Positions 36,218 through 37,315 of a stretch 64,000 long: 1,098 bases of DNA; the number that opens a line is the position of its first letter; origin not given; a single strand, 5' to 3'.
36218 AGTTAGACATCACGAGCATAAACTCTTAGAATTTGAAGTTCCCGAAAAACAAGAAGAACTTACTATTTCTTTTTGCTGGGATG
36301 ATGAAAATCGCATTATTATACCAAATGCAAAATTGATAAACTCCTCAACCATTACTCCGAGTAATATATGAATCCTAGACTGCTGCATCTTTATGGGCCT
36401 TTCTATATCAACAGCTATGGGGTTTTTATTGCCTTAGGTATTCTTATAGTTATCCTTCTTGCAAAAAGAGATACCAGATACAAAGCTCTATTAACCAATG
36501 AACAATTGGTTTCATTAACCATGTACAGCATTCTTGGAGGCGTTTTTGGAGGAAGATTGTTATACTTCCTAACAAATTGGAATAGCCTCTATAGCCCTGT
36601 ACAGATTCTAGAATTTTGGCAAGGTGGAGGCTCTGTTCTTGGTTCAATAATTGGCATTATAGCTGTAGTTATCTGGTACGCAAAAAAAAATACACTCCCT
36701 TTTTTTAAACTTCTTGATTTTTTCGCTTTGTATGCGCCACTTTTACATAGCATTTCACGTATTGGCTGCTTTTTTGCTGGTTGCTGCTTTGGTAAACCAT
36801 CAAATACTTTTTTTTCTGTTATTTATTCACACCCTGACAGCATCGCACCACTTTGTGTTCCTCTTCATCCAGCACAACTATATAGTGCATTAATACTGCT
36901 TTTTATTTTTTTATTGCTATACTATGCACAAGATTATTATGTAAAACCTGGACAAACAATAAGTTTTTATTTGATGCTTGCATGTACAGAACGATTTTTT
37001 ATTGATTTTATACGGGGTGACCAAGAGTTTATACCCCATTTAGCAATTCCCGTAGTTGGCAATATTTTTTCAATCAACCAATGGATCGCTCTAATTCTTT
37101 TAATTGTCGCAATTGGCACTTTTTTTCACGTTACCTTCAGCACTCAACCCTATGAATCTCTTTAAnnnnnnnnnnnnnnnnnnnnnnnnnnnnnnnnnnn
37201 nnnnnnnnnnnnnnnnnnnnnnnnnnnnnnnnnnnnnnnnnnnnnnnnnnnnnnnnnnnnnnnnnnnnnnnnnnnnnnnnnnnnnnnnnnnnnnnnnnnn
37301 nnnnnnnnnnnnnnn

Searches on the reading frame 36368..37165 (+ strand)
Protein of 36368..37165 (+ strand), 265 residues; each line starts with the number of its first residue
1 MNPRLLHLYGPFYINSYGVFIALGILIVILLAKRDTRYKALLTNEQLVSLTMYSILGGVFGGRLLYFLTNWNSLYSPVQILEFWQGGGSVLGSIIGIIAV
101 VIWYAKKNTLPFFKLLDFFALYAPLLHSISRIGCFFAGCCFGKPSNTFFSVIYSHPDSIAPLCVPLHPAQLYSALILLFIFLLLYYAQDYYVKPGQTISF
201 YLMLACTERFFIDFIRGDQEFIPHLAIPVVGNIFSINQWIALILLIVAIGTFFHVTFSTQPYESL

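Call 57: search_protein_families(library=pfam, proteins=[window:36368-37165:+], max_evalue=0.1)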
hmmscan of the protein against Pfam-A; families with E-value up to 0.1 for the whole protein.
window:36368-37165:+ (265 aa): 3 families
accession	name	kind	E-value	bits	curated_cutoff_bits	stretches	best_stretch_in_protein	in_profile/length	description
PF01790.23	LGT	-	7.7e-53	179.7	24.9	1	4-252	2-238/240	Prolipoprotein diacylglyceryl transferase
PF19732.4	SpoIIE_N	-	0.024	13.7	27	1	35-134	179-279/605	Stage II sporulation protein E N-terminal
PF16080.10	Phage_holin_2_3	-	0.06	13.8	28.8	1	233-253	20-40/56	Bacteriophage holin family HP1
